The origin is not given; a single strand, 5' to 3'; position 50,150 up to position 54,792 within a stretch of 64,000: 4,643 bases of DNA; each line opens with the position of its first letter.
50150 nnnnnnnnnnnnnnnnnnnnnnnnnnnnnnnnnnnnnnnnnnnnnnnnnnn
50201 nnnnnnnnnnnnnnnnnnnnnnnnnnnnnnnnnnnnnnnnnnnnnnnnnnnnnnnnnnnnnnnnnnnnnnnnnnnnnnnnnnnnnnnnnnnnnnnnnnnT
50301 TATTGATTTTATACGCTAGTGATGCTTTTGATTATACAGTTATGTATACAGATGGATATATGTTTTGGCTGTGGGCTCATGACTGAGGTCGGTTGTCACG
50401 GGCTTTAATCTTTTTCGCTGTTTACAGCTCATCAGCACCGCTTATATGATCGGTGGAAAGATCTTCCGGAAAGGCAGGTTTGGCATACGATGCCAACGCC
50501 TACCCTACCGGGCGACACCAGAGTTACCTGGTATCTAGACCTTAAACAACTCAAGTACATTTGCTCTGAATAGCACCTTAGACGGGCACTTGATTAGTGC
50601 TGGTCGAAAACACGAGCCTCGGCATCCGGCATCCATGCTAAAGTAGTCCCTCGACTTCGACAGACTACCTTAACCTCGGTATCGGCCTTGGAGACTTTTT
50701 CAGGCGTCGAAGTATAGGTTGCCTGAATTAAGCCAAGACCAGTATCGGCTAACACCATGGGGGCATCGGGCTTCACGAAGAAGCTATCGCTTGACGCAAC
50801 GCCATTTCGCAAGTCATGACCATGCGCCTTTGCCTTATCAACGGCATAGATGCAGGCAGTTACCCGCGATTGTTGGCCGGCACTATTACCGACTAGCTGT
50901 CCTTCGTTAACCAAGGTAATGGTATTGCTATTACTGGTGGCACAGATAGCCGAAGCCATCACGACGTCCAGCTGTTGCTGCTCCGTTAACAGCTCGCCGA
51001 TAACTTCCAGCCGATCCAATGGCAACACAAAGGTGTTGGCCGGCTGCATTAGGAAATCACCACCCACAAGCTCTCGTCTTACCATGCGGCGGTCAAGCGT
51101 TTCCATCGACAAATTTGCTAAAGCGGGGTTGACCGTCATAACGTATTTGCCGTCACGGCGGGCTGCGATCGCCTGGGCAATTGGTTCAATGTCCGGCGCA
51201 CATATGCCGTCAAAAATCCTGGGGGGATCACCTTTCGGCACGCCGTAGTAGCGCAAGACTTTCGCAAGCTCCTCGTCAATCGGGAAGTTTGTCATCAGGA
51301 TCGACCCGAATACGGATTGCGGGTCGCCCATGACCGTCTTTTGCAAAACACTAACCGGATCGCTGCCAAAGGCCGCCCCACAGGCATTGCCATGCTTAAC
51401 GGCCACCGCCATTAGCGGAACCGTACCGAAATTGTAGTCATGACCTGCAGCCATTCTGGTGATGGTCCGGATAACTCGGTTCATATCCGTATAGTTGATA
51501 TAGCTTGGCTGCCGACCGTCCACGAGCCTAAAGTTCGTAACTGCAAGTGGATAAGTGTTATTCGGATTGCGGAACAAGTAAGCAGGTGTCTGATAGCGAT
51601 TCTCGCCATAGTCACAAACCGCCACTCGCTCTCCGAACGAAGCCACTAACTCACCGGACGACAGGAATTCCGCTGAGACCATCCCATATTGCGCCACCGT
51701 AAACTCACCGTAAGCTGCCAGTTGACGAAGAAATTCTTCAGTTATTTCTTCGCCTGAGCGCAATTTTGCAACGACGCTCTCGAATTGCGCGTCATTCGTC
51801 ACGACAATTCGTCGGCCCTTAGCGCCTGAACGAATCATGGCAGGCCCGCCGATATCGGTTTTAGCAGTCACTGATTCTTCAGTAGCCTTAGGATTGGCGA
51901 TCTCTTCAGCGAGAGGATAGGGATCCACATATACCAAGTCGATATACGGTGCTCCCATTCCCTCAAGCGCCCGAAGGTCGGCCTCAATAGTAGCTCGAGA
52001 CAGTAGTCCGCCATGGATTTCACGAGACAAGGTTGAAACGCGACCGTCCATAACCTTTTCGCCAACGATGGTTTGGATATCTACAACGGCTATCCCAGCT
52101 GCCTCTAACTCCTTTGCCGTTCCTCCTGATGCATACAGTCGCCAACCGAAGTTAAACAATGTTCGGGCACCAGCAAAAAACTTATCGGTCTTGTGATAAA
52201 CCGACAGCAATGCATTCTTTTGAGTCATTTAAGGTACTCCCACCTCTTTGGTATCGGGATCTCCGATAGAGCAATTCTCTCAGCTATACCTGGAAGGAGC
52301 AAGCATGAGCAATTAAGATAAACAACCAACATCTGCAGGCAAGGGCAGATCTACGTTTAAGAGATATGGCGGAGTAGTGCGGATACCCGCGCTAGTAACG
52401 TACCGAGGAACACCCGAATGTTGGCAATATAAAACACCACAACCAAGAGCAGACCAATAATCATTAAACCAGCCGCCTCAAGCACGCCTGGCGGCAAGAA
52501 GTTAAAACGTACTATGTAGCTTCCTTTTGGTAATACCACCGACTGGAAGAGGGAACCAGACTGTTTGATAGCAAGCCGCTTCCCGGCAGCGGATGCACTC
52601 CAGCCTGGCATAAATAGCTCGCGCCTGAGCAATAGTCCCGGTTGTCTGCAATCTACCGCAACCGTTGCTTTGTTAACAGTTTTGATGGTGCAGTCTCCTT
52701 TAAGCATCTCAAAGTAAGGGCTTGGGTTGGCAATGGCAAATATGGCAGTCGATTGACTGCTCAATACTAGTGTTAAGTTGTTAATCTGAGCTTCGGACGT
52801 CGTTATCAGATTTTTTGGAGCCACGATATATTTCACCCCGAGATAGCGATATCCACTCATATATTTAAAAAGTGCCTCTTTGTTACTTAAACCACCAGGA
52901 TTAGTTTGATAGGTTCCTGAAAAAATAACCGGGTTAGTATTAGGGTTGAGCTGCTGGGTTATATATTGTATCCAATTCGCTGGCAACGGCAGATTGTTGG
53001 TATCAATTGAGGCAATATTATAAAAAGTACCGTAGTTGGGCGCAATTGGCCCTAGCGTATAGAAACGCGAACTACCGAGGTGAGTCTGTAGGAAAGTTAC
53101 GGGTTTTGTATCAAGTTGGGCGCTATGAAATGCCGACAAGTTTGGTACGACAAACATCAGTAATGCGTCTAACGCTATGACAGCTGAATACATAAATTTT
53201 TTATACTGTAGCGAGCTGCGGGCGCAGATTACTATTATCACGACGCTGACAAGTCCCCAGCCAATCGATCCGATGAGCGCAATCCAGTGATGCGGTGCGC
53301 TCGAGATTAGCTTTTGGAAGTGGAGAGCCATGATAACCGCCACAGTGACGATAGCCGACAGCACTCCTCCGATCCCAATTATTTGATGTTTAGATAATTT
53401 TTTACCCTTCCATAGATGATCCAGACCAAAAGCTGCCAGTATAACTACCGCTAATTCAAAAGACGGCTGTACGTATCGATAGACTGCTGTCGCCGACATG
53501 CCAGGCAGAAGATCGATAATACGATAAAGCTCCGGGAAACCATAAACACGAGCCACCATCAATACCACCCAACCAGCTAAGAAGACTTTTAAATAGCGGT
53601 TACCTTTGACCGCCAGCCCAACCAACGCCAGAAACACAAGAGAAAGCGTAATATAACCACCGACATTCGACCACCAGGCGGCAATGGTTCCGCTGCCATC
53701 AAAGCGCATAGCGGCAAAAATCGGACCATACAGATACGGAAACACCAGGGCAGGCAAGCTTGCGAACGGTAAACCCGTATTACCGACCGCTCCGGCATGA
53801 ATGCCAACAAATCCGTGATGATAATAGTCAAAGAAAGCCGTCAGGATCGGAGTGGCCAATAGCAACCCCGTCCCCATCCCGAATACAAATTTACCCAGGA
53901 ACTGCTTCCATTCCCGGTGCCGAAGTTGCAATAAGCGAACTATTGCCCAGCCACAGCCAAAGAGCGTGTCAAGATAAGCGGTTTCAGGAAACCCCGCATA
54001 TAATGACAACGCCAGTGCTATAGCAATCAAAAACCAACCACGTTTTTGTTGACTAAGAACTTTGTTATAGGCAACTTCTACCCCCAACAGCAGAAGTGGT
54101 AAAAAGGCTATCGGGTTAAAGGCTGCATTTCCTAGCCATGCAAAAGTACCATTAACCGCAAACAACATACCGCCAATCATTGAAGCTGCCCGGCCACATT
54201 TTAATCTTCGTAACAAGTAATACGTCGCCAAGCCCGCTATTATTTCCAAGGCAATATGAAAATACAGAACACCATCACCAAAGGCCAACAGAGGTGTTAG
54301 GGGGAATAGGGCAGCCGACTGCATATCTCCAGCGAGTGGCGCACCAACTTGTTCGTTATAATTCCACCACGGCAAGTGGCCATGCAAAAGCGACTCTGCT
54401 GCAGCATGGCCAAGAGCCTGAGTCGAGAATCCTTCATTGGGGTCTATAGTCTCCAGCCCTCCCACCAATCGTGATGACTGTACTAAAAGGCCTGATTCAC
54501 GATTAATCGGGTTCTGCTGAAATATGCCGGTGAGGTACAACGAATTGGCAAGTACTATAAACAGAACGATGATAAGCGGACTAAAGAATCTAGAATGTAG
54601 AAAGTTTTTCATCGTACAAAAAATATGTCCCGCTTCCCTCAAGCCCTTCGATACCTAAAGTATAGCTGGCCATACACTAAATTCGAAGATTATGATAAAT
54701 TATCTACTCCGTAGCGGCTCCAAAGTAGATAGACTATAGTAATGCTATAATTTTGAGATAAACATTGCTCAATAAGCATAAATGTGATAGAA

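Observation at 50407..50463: Complete type III hammerhead ribozyme motif between purH and a surface-protein gene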

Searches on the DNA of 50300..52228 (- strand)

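Call 3: search_rna_families(source=window, start=50300, end=50620, threshold=evalue, max_evalue=10, show_alignments=6)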
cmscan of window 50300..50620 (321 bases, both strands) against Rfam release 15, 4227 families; matches with E-value up to 10: 4.
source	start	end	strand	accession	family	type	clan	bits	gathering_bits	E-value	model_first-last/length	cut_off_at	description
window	50407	50463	-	RF00008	Hammerhead_3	Gene; ribozyme;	CL00010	34.4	48.5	6.5e-06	1-54/54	no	Hammerhead ribozyme (type III)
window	50324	50417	+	RF04177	BTnc201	Gene; sRNA;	-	14.6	105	5.6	1-99/99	no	Bacteroides sRNA BTnc201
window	50472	50542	-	RF02940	COG3860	Cis-reg;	-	10.8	42.5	5.5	1-54/54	no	COG3860 RNA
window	50514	50552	-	RF01753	psbNH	Cis-reg;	-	10.4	45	6.6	1-60/60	no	psbNH RNA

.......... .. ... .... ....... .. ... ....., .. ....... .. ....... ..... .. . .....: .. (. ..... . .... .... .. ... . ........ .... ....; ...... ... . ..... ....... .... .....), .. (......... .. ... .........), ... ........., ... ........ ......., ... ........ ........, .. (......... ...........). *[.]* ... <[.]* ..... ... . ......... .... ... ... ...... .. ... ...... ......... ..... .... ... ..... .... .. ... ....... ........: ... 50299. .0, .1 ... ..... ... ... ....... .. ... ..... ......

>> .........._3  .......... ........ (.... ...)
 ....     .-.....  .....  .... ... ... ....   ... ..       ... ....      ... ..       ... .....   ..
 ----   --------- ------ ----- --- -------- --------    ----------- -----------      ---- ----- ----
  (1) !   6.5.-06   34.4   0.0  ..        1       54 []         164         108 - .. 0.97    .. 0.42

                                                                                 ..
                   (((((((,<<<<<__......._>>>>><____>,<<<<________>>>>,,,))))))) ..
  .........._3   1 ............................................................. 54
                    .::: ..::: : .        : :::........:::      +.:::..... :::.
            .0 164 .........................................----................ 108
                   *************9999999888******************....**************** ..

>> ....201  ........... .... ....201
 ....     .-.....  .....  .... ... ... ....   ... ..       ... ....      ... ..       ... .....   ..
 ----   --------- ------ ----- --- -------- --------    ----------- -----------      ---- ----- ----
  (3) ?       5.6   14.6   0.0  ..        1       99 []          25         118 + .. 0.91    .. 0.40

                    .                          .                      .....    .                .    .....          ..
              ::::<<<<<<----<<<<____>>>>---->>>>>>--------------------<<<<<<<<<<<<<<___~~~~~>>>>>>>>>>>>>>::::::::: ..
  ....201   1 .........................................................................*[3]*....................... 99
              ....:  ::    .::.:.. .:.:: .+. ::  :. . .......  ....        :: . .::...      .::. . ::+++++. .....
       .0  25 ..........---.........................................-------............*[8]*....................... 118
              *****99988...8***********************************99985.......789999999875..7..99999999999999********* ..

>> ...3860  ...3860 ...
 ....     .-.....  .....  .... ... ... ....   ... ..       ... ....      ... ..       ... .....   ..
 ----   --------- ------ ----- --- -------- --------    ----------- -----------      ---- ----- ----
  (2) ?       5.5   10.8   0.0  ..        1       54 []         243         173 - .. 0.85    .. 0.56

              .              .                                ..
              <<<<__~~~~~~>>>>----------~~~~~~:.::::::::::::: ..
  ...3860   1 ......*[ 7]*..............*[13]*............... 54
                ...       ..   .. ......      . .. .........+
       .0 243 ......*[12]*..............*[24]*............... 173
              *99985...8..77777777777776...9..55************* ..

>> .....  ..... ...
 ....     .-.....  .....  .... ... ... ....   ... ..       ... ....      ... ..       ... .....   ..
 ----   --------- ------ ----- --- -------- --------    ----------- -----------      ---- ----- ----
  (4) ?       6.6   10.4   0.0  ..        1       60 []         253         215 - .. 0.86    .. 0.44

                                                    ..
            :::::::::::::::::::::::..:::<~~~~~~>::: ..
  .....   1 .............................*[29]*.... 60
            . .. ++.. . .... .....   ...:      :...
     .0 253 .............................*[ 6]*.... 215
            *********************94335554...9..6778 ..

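Call 50: search_rna_families(sources=[L114, L129, L132, L138, L154, L159, L160, L170, L197, L200, L098, L163, L176, L017, L019, L026], threshold=evalue, max_evalue=0.1)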
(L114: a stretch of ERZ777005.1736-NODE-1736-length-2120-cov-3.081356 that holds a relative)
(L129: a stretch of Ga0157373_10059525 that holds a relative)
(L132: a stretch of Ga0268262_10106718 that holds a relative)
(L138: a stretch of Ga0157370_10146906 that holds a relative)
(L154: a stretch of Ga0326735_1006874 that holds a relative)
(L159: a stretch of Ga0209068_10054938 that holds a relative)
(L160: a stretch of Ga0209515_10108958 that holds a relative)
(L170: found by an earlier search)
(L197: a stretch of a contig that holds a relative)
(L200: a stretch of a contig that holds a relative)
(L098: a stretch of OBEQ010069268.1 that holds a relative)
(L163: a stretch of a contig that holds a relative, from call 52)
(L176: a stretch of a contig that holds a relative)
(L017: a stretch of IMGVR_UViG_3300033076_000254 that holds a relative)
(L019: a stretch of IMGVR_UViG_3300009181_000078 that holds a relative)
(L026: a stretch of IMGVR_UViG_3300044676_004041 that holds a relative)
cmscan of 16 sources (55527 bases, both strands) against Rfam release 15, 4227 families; matches with E-value up to 0.1: 17.
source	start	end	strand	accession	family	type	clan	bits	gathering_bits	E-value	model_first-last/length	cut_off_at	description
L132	1438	1510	-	RF00005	tRNA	Gene; tRNA;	CL00001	68.7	29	6.2e-13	1-71/71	no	tRNA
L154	1874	1929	+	RF00008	Hammerhead_3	Gene; ribozyme;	CL00010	46.9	48.5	3.2e-07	1-54/54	no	Hammerhead ribozyme (type III)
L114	191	247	-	RF00008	Hammerhead_3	Gene; ribozyme;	CL00010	45.9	48.5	6.1e-07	1-54/54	no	Hammerhead ribozyme (type III)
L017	3316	3370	+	RF00008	Hammerhead_3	Gene; ribozyme;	CL00010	45.3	48.5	9.6e-07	1-54/54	no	Hammerhead ribozyme (type III)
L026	2153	2206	+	RF00008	Hammerhead_3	Gene; ribozyme;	CL00010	45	48.5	1.1e-06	1-54/54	no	Hammerhead ribozyme (type III)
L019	658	712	+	RF00008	Hammerhead_3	Gene; ribozyme;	CL00010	44.7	48.5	1.4e-06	1-54/54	no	Hammerhead ribozyme (type III)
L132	175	234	-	RF00008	Hammerhead_3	Gene; ribozyme;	CL00010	43.9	48.5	2.3e-06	1-54/54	no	Hammerhead ribozyme (type III)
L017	10169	10260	+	RF00005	tRNA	Gene; tRNA;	CL00001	43.6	29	4.9e-06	1-71/71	no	tRNA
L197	949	1004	-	RF00008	Hammerhead_3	Gene; ribozyme;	CL00010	43.2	48.5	3.6e-06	1-54/54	no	Hammerhead ribozyme (type III)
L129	2341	2398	-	RF00008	Hammerhead_3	Gene; ribozyme;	CL00010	42.4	48.5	6.2e-06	1-54/54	no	Hammerhead ribozyme (type III)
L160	1622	1679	-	RF00008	Hammerhead_3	Gene; ribozyme;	CL00010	42.2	48.5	7e-06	1-54/54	no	Hammerhead ribozyme (type III)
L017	5993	6047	+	RF00008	Hammerhead_3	Gene; ribozyme;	CL00010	40.9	48.5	1.7e-05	1-54/54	no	Hammerhead ribozyme (type III)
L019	1675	1729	+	RF00008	Hammerhead_3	Gene; ribozyme;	CL00010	39.9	48.5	3.2e-05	1-54/54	no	Hammerhead ribozyme (type III)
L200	333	388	+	RF00008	Hammerhead_3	Gene; ribozyme;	CL00010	38.5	48.5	8.1e-05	1-54/54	no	Hammerhead ribozyme (type III)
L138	25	81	+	RF00008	Hammerhead_3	Gene; ribozyme;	CL00010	35.8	48.5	0.00046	1-54/54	no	Hammerhead ribozyme (type III)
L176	4002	4056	-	RF00008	Hammerhead_3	Gene; ribozyme;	CL00010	34.8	48.5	0.00089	1-54/54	no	Hammerhead ribozyme (type III)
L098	1409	1465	-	RF00008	Hammerhead_3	Gene; ribozyme;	CL00010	27.6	48.5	0.096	1-54/54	no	Hammerhead ribozyme (type III)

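Call 52: search_with_rna_model(model_id=R1, sources=[L002, L003, L004, L005, L006, L007, L008, L009, L010, L011, L012, L013, L014, L015, L001, L137, L088, L100, L149, L187, L163, L176, L112, L164, L157, L094, L148], max_evalue=0.01)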
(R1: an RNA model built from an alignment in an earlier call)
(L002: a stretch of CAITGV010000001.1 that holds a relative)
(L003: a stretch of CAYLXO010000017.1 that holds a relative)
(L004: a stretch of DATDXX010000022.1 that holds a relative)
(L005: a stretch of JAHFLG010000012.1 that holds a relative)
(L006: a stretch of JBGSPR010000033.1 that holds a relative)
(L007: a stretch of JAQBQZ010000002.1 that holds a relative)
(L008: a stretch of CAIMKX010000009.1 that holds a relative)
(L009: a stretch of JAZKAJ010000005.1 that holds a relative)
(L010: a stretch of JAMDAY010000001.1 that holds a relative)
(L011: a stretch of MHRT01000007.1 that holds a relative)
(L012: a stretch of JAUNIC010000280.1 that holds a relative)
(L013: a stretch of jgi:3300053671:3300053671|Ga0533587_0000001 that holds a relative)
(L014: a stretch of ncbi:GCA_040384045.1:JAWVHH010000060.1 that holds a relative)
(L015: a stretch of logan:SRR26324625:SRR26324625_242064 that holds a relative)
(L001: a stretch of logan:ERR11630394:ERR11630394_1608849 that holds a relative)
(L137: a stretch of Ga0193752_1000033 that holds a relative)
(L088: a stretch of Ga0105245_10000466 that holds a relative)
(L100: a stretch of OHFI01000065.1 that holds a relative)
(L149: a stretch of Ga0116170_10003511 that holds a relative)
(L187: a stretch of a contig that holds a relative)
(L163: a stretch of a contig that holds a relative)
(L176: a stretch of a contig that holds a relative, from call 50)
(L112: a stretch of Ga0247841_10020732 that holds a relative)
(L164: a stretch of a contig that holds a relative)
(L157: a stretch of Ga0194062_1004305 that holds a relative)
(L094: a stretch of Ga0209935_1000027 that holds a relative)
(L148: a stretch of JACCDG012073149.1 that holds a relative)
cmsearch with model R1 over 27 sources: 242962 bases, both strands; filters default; matches with E-value up to 0.01: 17.
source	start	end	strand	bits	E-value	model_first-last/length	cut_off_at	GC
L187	266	322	+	72.3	1.2e-17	1-57/57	no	0.44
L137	8290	8347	+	70.1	5.2e-17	1-57/57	no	0.41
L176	4002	4056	-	68.4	1.6e-16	1-57/57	no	0.45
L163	3316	3371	+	68.2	1.9e-16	1-57/57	no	0.36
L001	11766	11822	+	68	2.1e-16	1-57/57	no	0.42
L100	3627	3682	-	67.7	2.6e-16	1-57/57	no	0.57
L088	241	296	+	67.5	3e-16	1-57/57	no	0.5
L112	7483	7548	+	57.4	2.4e-13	1-57/57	no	0.39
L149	1426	1491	+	52.1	8.1e-12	1-57/57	no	0.44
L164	2672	2737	+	52.1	8.1e-12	1-57/57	no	0.44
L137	9333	9403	+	46.8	2.8e-10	1-57/57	no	0.41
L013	6899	6956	+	45.6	6.4e-10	1-57/57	no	0.5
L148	9601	9655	-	41.2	1.2e-08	1-57/57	no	0.42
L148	9149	9203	-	40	2.7e-08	1-57/57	no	0.42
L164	1165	1224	+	34.6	9.4e-07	1-57/57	no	0.38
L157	1736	1786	+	34.4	1.1e-06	1-57/57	no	0.31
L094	5395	5438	-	30.9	1.1e-05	1-57/57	no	0.34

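Call 65: search_with_rna_model(model_id=R1, sources=[L203, L204, L205, L206, L207], max_evalue=1, show_alignments=3)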
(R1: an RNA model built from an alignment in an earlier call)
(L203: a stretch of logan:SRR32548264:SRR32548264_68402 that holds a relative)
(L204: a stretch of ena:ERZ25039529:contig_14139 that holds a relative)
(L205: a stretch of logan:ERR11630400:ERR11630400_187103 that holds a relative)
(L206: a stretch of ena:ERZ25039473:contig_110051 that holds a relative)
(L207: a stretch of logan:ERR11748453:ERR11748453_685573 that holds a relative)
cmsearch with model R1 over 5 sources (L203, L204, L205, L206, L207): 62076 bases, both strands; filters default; matches with E-value up to 1: 0.
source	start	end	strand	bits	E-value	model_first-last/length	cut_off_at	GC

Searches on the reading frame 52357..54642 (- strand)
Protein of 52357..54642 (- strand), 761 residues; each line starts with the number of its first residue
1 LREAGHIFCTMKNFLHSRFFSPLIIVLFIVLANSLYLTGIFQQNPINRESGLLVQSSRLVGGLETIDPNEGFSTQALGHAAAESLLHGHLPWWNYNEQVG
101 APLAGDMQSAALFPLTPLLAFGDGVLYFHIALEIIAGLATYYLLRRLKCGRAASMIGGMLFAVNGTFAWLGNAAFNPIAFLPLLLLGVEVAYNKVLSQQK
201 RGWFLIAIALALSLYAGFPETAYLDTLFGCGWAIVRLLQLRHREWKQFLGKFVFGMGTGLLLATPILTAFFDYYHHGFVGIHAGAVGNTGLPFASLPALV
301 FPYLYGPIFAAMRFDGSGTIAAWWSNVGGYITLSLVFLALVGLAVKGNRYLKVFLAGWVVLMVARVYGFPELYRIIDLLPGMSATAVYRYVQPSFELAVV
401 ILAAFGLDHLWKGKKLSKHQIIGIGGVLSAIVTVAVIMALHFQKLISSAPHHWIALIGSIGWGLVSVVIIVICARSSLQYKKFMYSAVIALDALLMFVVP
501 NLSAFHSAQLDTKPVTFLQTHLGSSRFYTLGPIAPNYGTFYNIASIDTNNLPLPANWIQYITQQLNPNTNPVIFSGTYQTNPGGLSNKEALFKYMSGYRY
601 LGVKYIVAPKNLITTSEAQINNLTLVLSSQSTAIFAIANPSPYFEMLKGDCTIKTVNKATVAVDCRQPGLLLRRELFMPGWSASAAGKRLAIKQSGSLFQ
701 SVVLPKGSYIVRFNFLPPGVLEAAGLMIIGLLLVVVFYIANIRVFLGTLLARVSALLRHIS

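Call 5: search_protein_families(library=pfam, proteins=[window:52357-54642:-])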
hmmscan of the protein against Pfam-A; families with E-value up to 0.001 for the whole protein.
window:52357-54642:- (761 aa): 1 family
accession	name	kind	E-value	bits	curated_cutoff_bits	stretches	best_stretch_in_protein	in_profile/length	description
PF09586.16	YfhO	-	1e-11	44.4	28.5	1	114-501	81-439/835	Bacterial membrane protein YfhO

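Call 29: search_protein_families(library=ncbifam, proteins=[window:52357-54642:-])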
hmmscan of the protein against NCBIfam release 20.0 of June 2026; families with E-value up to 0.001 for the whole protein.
window:52357-54642:- (761 aa): 0 families
